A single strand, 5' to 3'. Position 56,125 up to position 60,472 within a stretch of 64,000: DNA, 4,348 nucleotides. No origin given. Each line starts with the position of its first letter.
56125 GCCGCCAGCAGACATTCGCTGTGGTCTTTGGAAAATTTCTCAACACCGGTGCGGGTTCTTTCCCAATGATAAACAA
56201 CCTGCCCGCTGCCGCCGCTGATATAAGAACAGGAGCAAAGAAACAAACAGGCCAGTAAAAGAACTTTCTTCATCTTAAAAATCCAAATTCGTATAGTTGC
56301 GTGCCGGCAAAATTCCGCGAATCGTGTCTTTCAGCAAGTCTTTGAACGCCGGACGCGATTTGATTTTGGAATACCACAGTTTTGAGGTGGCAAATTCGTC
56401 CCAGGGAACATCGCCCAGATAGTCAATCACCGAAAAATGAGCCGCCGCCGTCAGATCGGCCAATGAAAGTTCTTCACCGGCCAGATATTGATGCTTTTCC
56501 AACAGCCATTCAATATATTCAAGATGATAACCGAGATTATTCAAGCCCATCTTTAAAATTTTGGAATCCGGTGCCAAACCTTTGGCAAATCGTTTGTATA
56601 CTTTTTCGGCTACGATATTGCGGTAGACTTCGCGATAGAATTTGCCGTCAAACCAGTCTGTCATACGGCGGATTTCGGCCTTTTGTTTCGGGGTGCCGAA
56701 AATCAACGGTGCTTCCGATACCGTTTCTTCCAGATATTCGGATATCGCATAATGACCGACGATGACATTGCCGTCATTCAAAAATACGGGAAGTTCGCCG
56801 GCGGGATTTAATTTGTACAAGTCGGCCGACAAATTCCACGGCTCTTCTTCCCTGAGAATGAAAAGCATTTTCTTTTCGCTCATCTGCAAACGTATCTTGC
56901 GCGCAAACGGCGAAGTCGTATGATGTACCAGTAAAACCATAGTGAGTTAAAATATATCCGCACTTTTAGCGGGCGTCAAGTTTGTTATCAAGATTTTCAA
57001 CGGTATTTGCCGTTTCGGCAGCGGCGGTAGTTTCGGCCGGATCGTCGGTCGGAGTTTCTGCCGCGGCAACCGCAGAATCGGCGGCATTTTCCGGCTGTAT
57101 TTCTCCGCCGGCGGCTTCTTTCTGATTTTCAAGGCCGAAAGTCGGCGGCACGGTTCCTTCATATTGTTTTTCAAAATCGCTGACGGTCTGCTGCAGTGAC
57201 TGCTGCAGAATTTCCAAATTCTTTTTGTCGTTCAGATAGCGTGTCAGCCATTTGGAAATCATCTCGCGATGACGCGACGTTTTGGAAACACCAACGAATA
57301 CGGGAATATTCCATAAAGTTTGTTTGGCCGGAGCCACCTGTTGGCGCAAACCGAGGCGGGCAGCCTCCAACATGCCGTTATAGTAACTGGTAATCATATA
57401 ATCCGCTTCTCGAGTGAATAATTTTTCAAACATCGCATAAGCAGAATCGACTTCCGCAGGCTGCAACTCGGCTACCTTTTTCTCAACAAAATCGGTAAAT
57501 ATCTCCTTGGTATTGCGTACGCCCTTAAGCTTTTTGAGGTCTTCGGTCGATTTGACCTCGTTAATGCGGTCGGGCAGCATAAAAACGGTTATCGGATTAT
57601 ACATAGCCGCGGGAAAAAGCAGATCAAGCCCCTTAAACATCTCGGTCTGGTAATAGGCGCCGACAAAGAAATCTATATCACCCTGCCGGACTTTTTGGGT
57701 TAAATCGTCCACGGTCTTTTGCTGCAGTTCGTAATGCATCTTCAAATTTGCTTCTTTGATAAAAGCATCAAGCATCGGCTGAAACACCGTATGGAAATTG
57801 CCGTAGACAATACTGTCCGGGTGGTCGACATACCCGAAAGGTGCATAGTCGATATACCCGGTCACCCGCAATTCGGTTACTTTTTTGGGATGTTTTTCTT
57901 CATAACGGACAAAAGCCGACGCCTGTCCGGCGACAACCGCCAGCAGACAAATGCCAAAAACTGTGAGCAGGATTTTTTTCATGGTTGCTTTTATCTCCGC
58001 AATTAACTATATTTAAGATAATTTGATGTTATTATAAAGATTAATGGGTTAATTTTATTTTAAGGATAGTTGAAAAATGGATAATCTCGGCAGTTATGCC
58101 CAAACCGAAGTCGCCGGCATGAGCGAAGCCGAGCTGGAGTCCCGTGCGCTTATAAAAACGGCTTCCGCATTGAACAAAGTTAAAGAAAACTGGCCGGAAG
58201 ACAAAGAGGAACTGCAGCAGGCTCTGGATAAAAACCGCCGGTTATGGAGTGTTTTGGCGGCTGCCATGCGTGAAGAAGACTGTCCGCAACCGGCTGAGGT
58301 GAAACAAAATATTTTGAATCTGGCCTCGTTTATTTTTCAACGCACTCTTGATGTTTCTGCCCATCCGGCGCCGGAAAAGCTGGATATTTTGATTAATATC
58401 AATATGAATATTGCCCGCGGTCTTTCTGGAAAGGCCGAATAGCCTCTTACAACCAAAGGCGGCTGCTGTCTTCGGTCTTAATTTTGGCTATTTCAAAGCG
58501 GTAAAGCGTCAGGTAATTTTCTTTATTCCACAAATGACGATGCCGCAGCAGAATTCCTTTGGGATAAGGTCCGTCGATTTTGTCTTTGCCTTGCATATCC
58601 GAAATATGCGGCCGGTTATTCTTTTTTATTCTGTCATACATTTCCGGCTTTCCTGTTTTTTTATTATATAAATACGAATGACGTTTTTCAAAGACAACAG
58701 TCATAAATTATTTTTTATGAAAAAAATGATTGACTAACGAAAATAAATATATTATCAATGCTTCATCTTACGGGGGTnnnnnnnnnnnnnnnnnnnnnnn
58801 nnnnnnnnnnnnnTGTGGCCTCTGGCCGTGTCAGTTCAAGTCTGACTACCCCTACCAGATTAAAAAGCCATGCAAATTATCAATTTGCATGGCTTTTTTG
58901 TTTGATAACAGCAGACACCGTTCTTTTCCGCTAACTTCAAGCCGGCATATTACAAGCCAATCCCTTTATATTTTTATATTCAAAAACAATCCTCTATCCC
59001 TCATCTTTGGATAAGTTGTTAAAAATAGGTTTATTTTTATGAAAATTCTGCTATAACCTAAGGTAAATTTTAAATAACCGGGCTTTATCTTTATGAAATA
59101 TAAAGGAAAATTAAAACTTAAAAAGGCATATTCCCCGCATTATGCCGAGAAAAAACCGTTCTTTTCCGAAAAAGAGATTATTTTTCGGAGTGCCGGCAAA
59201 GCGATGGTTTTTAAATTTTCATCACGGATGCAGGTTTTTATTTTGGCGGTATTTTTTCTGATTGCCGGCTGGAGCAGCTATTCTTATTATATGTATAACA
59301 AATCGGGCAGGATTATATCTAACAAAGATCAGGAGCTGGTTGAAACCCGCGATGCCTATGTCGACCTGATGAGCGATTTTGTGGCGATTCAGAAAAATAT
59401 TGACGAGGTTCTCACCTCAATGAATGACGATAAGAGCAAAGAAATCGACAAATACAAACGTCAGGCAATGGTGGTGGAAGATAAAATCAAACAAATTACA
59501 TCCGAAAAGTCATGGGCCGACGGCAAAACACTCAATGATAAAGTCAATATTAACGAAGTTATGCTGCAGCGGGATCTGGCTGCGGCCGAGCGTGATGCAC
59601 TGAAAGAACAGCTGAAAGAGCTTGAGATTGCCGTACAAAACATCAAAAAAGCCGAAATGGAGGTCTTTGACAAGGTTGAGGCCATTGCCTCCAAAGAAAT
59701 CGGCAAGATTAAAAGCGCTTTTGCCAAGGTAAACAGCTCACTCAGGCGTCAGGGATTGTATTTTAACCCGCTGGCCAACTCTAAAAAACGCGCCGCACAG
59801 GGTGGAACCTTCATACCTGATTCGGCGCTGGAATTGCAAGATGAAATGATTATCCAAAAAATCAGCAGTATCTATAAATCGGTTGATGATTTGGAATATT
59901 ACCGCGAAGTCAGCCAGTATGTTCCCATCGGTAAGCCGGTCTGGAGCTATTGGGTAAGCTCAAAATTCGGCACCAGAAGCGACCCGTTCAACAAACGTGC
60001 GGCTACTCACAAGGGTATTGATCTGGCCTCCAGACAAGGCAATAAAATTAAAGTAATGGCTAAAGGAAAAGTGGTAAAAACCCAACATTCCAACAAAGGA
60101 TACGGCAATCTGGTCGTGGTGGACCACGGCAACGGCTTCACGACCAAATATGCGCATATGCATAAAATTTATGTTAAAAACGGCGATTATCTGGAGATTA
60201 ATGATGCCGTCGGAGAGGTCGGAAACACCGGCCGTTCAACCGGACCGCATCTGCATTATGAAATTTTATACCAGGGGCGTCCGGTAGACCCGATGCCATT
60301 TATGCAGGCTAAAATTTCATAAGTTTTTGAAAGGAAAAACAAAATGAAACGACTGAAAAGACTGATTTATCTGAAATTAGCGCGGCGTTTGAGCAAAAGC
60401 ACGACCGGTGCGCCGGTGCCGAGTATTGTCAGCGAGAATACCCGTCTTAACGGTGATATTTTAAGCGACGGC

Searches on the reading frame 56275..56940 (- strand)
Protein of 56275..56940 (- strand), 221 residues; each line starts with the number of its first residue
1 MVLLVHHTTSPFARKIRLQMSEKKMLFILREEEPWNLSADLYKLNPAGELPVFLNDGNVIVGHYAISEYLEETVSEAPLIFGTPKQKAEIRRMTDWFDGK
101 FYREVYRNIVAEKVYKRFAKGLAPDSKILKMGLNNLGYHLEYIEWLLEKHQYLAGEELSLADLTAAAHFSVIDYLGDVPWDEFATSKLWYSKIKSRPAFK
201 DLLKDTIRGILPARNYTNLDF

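Call 36: search_protein_families(library=pfam, proteins=[window:56275-56940:-], max_evalue=0.001)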
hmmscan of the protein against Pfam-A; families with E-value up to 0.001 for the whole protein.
window:56275-56940:- (221 aa): 5 families
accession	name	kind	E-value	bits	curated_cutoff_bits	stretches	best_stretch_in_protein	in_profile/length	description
PF13409.12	GST_N_2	-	1.6e-10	41.9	25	1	9-73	1-70/70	Glutathione S-transferase, N-terminal domain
PF13417.12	GST_N_3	-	1.7e-07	31.9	22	1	4-76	1-73/75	Glutathione S-transferase, N-terminal domain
PF02798.26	GST_N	-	2.8e-05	24.8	20.9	1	4-71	5-75/76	Glutathione S-transferase, N-terminal domain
PF00043.30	GST_C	-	5.2e-05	23.8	20.7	1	140-197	35-93/93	Glutathione S-transferase, C-terminal domain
PF14497.11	GST_C_3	-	5.3e-05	23.8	21.6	1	134-204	29-102/104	Glutathione S-transferase, C-terminal domain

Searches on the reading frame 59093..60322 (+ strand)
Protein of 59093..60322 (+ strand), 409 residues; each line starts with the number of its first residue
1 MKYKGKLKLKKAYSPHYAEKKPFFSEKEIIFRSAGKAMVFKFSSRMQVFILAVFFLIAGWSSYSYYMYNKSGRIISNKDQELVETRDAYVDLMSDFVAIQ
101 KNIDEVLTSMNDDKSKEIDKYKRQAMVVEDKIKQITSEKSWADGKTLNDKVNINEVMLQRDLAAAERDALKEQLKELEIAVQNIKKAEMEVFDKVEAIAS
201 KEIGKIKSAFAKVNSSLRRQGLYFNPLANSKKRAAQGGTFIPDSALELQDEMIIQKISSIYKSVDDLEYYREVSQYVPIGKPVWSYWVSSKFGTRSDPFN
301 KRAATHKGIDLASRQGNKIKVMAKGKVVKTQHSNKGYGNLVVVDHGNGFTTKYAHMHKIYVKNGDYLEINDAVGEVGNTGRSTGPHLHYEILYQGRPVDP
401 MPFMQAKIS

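Call 36: search_protein_families(library=pfam, proteins=[window:59093-60322:+], max_evalue=0.001)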
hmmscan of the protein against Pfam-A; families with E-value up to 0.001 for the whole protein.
window:59093-60322:+ (409 aa): 1 family
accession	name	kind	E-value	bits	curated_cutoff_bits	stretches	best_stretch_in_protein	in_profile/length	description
PF01551.29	Peptidase_M23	-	4.8e-31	107.3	28.7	1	305-400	2-96/96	Peptidase family M23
